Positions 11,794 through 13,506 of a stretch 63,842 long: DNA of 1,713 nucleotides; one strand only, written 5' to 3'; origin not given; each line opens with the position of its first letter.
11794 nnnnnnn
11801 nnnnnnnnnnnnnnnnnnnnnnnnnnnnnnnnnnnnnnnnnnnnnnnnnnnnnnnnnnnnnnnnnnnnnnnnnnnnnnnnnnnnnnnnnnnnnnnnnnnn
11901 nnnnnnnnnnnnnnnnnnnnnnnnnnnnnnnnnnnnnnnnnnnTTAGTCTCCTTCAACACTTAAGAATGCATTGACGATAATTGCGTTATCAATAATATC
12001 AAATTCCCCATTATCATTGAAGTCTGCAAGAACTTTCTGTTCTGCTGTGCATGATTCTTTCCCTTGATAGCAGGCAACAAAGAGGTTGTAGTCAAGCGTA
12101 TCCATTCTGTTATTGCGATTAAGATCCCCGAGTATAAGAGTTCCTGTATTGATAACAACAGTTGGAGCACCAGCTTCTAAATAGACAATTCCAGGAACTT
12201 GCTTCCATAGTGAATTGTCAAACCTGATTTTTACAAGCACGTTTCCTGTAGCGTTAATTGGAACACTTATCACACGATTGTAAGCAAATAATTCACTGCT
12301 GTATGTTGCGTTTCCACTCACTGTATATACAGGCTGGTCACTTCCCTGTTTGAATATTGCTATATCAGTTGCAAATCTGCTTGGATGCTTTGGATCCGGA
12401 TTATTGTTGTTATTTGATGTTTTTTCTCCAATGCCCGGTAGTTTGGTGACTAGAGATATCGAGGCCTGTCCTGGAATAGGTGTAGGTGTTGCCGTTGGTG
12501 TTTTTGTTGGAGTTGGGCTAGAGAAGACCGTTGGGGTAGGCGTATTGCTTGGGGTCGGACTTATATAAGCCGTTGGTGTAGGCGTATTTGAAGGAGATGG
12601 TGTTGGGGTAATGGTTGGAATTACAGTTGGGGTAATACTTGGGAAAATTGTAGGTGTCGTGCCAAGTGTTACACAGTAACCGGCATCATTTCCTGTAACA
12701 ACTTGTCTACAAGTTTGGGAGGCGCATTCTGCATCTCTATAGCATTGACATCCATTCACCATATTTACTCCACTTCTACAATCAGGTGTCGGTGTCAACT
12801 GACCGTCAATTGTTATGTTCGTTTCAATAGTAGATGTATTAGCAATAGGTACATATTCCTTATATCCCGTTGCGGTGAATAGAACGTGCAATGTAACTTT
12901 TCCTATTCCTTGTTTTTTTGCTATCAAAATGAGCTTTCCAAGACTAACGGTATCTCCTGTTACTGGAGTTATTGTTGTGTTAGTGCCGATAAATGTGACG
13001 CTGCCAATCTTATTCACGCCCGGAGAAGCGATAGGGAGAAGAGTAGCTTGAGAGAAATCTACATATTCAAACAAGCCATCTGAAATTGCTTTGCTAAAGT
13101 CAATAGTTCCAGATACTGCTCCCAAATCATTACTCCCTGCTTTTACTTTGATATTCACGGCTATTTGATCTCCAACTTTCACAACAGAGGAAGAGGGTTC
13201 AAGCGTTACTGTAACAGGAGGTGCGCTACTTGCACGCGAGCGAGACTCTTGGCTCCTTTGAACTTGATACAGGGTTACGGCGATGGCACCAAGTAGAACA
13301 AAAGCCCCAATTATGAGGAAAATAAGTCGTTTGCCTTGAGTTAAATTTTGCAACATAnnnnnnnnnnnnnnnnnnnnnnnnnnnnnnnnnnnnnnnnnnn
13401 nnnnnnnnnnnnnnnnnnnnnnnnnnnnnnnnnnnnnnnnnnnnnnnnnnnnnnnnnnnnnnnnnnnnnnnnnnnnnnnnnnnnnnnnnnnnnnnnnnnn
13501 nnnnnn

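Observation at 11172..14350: Three-tier cohesin-dockerin chain suggesting a cellulosome-like hierarchical assembly on a CPR-type cell surface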

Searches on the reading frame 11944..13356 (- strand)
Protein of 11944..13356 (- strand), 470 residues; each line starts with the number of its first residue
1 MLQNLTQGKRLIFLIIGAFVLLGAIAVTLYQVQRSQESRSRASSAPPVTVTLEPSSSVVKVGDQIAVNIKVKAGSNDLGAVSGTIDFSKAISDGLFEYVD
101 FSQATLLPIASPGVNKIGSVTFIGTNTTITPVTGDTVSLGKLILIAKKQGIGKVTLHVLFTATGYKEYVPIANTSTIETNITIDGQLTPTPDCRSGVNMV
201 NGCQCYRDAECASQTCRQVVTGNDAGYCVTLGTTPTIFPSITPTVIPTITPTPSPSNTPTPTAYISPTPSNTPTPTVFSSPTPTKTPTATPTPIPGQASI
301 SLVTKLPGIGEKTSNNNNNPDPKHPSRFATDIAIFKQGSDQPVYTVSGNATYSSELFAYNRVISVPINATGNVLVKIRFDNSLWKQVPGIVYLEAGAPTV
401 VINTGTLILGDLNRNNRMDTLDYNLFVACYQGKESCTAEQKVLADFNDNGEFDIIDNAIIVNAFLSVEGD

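Call 3: search_protein_families(library=pfam, proteins=[window:11944-13356:-], max_evalue=10)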
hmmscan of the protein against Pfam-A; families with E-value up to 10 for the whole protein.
window:11944-13356:- (470 aa): 2 families
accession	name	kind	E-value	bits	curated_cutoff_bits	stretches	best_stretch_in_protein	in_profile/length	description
PF00404.24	Dockerin_1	-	0.00012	22.6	22.9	1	409-464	1-56/57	Dockerin type I domain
PF00633.29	HHH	-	0.19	12.1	24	1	298-313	8-23/30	Helix-hairpin-helix motif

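Call 4: search_protein_families(library=ncbifam, proteins=[window:11944-13356:-], max_evalue=10)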
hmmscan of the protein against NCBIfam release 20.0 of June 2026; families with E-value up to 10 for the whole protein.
window:11944-13356:- (470 aa): 1 family
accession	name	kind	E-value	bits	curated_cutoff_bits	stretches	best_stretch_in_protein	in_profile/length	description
NF037973.1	metallo_SslE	exception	0.24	8.7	3000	1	220-287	21-92/1519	lipoprotein metalloprotease SslE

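Call 8: search_solved_structures(query=window:11944-13356:-, max_evalue=10, show_alignments=3)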
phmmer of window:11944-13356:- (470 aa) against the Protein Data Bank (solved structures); distinct sequences matched with E-value up to 10: 18.
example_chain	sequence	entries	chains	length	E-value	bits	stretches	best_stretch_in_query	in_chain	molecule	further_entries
8zvk_A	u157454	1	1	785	0.0031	19.7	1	230-295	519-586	AaBgIC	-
2pzk_A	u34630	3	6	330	0.39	12.8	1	156-222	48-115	Putative nucleotide sugar epimerase/ dehydratase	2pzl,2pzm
4v7e_CU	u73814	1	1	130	0.94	11.6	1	65-137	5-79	60S ribosomal protein L22E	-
9zem_A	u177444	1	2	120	1.4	11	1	233-294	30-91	HeliScrew4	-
7lk4_P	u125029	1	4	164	1.6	10.8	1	28-67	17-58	Bcl-2 homologous antagonist/killer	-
5vx1_A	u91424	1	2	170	1.7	10.7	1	28-67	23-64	Bcl-2 homologous antagonist/killer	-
2yv6_A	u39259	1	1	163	1.8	10.7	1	28-67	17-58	Bcl-2 homologous antagonist/killer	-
8igc_A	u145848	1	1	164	1.8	10.6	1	28-67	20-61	Bcl-2 homologous antagonist/killer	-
8gsv_A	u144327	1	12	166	1.9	10.6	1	28-67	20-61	Bcl-2 homologous antagonist/killer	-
7m5b_A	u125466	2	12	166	1.9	10.6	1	28-67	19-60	Bcl-2 homologous antagonist/killer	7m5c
7m5a_A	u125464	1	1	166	1.9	10.6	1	28-67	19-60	Bcl-2 homologous antagonist/killer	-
8ivb_B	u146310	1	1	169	1.9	10.6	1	28-67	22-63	Bcl-2 homologous antagonist/killer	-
4u2u_A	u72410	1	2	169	1.9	10.6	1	28-67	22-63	Bcl-2 homologous antagonist/killer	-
2m5b_A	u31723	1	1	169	1.9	10.6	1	28-67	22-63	Bcl-2 homologous antagonist/killer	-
7mqa_NS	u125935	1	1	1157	1.9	10.6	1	233-378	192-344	Probable ATP-dependent RNA helicase DHX37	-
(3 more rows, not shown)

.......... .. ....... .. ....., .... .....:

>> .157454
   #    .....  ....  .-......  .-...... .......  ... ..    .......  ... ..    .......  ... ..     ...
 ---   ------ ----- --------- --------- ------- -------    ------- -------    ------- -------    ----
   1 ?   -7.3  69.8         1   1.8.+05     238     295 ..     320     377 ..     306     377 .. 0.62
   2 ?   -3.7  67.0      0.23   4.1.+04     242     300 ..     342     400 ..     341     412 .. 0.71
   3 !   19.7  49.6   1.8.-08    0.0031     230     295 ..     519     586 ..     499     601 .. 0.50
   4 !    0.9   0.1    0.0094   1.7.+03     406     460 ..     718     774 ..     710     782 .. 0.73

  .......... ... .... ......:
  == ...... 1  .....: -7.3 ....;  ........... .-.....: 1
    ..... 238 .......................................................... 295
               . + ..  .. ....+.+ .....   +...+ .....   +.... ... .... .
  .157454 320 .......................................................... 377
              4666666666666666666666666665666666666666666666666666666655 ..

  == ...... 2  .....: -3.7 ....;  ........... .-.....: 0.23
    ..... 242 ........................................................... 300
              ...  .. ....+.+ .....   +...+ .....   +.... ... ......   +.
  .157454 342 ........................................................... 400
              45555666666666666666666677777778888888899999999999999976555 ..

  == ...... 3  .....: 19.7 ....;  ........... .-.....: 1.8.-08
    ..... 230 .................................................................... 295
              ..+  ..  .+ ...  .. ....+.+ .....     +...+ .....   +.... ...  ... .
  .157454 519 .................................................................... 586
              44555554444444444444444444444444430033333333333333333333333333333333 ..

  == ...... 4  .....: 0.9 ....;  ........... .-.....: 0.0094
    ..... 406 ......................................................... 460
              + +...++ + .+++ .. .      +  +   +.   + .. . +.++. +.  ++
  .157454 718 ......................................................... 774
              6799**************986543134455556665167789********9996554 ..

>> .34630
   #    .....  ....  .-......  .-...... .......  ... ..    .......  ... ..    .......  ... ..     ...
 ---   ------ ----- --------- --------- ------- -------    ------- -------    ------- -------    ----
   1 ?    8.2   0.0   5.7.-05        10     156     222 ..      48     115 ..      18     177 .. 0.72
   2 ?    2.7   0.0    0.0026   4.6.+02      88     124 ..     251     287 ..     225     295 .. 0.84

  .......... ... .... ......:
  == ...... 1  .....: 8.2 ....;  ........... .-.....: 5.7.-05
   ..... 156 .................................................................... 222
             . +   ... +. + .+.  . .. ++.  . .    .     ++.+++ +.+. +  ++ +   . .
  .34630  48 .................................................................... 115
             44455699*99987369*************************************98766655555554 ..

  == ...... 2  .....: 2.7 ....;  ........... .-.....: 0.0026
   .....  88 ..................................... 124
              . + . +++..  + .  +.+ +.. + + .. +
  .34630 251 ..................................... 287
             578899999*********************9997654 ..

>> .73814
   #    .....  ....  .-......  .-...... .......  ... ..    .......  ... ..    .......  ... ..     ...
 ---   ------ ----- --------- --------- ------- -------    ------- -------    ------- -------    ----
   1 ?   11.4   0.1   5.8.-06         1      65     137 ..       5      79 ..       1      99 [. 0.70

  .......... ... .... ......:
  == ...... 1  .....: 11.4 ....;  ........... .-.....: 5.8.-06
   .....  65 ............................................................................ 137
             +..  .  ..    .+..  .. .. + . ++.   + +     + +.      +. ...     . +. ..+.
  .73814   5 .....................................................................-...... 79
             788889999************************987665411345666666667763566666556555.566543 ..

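Call 11: find_homologous_proteins(query=window:11944-13356:-, max_evalue=0.001)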
Query window:11944-13356:- (470 aa): 52 proteins with E <= 0.001 among 8000 candidates.
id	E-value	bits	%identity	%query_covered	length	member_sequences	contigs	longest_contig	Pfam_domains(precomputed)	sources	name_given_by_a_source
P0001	1.4e-261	886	88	100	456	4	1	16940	-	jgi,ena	-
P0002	2.5e-179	615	65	100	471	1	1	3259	-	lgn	-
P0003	7.7e-45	172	44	49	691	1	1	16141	-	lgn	-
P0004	2.9e-42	163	33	97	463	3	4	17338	-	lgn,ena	-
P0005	1.3e-37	148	28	94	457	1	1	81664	-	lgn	-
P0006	1.1e-36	145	24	30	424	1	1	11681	-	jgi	-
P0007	1.7e-36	144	29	97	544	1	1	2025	-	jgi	-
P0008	1.9e-36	144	30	97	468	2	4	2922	-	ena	-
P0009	1.5e-35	141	33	39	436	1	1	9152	PF00404.25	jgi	jgi:hypothetical protein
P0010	2.0e-34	138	39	42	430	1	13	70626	-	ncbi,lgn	-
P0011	2.1e-30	124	35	40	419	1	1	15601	PF00404.25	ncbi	-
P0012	1.7e-29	121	38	46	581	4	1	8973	-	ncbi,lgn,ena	-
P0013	2.0e-29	121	31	98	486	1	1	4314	-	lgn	-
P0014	1.2e-23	102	35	38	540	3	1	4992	PF00041.28,PF16656.12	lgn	-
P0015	2.1e-22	98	26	42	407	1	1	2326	PF00963.25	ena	-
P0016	2.5e-22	98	30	54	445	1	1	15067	PF00404.25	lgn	-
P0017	1.1e-21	95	30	39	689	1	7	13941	PF00404.25,PF04185.20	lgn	-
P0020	2.2e-19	88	27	37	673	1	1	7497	PF22148.2,PF00404.25,PF00082.28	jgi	jgi:thermitase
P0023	2.2e-17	81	34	50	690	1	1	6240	PF17210.10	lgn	-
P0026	3.7e-15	74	28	64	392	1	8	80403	PF00404.25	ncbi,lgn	-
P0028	1.9e-13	68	31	39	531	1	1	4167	PF00404.25,PF02018.24,PF01471.24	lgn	-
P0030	3.6e-13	67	32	36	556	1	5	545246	PF00404.25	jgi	jgi:hypothetical protein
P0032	3.3e-10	58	29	49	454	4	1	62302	PF00404.25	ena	-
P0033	5.6e-10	57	29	38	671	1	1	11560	PF13768.13,PF00404.25,PF00092.35,PF17802.8,PF13519.13,PF13620.13,PF22904.4,PF17210.10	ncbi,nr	ncbi:MAG TPA: SdrD B-like domain-containing protein [Patescibacteria group bacterium]|nr:SdrD B-like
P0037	5.1e-8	50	27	36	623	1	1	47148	PF00092.35,PF13519.13,PF13620.13,PF22904.4,PF17210.10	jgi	jgi:hypothetical protein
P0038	5.4e-8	50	28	18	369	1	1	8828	PF00963.25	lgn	-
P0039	6.8e-8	50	31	34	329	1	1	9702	PF00963.25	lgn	-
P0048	2.8e-4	38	-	-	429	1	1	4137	PF17210.10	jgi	-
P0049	3.2e-4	38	41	13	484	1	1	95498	PF13715.13,PF11974.15,PF17802.8,PF13620.13,PF09430.17,PF22904.4,PF17210.10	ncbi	ncbi:MAG: SdrD B-like domain-containing protein, partial [Caldilineaceae bacterium]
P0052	8.7e-4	36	32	31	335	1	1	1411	PF00404.25,PF00082.28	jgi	-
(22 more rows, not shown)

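Call 40: predict_structure(alignment_id=A4)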
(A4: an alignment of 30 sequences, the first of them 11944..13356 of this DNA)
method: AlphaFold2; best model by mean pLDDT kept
length: 470 residues; sequences in the alignment: 30
mean_pLDDT: 79.5   pTM: 0.60
mean pLDDT of the five models: 79.5, 78.2, 76.3, 76.0, 73.6
residues with pLDDT >= 90: 211; 70-90: 137; 50-70: 58; < 50: 64
segments of 3 or more residues with pLDDT < 50: 218-221, 223-267, 271-279
pLDDT, mean of each block of 10 residues (from residue 1): 67 89 92 75 79 89 91 91 92 91 82 74 86 90 93 93 86 85 78 56 63 58 44 40 40 43 44 47 52 79 95 93 93 90 93 95 88 93 92 89 93 89 90 85 93 92 84
secondary structure, 60 per line:
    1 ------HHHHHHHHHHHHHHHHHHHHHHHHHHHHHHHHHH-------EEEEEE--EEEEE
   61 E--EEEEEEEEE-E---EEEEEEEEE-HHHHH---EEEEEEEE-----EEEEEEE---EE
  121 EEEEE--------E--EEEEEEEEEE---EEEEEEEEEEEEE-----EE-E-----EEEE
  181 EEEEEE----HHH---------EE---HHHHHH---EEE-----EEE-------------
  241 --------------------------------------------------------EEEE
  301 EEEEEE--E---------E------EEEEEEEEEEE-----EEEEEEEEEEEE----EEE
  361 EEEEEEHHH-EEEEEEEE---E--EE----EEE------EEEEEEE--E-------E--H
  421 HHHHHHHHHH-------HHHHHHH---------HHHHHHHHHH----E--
elements in order: H7-40 E48-53 E56-61 E64-72 E78-86 H88-92 E96-103 E109-115 E119-125 E137-146 E150-162 E177-186 H208-213 E217-219 E225-227 E297-306 E326-336 E342-353 E358-366 E371-378 E391-393 E400-406 H420-430 H438-444 H454-463

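Call 43: fold_search(model_id=the predicted structure, library=pdb)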
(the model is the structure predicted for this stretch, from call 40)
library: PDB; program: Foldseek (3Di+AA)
matches with E <= 10: 2000; with E <= 0.001: 43
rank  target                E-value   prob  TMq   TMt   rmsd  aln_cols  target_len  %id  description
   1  6kgf_C                4.3e-08  1.00  0.24  0.70   3.0       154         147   16  Crystal structure of CaDoc0917(R16D)-CaCohA2 complex at pH 8.2 (released 2020-07-08)
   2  6kgc_A                7.0e-08  1.00  0.25  0.74   2.5       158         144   14  Crystal structure of CaDoc0917(R49D)-CaCohA2 complex at pH 5.4 (released 2020-07-08)
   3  6kgf_A                7.4e-08  1.00  0.25  0.75   3.1       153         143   16  Crystal structure of CaDoc0917(R16D)-CaCohA2 complex at pH 8.2 (released 2020-07-08)
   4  6kge_A                1.4e-07  1.00  0.25  0.75   2.6       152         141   16  Crystal structure of CaDoc0917(R16D)-CaCohA2 complex at pH 5.5 (released 2020-07-08)
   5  2jh2_A                1.6e-07  1.00  0.23  0.72   3.3       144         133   19  X-ray crystal structure of a cohesin-like module from Clostridium perfringens (released 2007-11-06)
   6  6kgd_A                2.2e-07  1.00  0.25  0.75   2.7       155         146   15  Crystal structure of CaDoc0917(R49D)-CaCohA2 complex at pH 8.0 (released 2020-07-08)
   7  3ul4_A                2.4e-07  1.00  0.25  0.75   2.5       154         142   15  Crystal structure of Coh-OlpA(Cthe_3080)-Doc918(Cthe_0918) complex: A novel type I Cohesin-Dockerin complex from Clost (released 2012-11-28)
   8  2w1n                  2.8e-07  1.00  0.24  0.46  21.8       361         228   12  cohesin and fibronectin type-III double module construct from the Clostridium perfringens glycoside hydrolase GH84C (released 2009-02-03)
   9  4dh2_A                3.3e-07  1.00  0.26  0.70   3.5       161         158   11  Crystal structure of Coh-OlpC(Cthe_0452)-Doc435(Cthe_0435) complex: A novel type I Cohesin-Dockerin complex from Clost (released 2012-11-28)
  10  6kg8_MODEL_1_A        4.1e-07  1.00  0.25  0.70   3.0       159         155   15  Solution structure of CaCohA2 from Clostridium acetobutylicum (released 2020-07-08)
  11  4dh2_C                7.5e-07  1.00  0.25  0.69   3.6       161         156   12  Crystal structure of Coh-OlpC(Cthe_0452)-Doc435(Cthe_0435) complex: A novel type I Cohesin-Dockerin complex from Clost (released 2012-11-28)
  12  5nrm_A                1.9e-06  1.00  0.25  0.75   2.7       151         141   10  Crystal structure of the sixth cohesin from Acetivibrio cellulolyticus' scaffoldin B in complex with Cel5 dockerin S51 (released 2018-01-31)
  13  4uyq_A                1.9e-06  1.00  0.23  0.68   3.5       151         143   13  High resolution structure of the third cohesin ScaC in complex with the ScaB dockerin with a mutation in the C-termina (released 2015-04-15)
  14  5nrk_A                2.0e-06  1.00  0.24  0.70   3.4       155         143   10  Crystal structure of the sixth cohesin from Acetivibrio cellulolyticus' scaffoldin B in complex with Cel5 dockerin S15 (released 2018-01-31)
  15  4f9l_C                2.9e-05  0.96  0.14  0.24  21.0       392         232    9  Crystal Structure of the Human BTN3A1 Ectodomain in Complex with the 20.1 Single Chain Antibody (released 2012-08-08)
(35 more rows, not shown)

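Call 52: search_protein_families(library=pfam, proteins=[P0039, P0003, P0010], max_evalue=0.1)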
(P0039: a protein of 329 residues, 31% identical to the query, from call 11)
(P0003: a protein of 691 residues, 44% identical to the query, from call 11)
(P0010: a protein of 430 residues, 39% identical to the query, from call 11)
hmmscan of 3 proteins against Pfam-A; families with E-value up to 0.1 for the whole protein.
P0039 (329 aa): 2 families
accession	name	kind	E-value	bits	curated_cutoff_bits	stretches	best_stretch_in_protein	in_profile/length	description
PF00963.24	Cohesin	-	5.6e-06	27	24.1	1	51-161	5-122/139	Cohesin domain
PF00404.24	Dockerin_1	-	0.06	14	22.9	0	270-318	2-51/57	Dockerin type I domain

P0003 (691 aa): 4 families
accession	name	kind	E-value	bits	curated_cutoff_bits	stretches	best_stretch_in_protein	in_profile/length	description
PF00404.24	Dockerin_1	-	0.012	16.2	22.9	1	631-683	2-54/57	Dockerin type I domain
PF10462.15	Peptidase_M66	-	0.018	14.5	20.6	1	215-259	174-213/306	Peptidase M66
PF13860.13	FlgD_ig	-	0.033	14.6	27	1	552-601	23-76/79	FlgD Ig-like domain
PF09960.14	DUF2194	-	0.096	11.4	30.4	0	631-683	71-124/582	Uncharacterised protein conserved in bacteria (DUF2194)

P0010 (430 aa): 1 family
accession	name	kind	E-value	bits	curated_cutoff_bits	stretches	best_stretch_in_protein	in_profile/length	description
PF00963.24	Cohesin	-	3.9e-05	24.3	24.1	1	63-178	11-133/139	Cohesin domain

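Call 77: find_encoding_contigs(protein=P0039, flank=7000, max_places=2)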
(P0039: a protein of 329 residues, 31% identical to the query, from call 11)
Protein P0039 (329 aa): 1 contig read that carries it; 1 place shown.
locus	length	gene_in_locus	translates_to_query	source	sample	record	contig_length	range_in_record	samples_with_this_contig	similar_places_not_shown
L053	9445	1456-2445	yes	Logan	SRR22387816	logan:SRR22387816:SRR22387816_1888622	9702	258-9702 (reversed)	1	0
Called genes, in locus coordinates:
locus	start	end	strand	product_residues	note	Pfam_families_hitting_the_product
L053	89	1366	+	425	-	PF00404:Dockerin_1 (weak)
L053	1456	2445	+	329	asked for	PF00963:Cohesin (weak)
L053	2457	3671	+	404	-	-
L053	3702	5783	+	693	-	PF13385:Laminin_G_3, PF00404:Dockerin_1 (weak)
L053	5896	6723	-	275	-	PF01996:F420_ligase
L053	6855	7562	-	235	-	PF20803:PaaX_M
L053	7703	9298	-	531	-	-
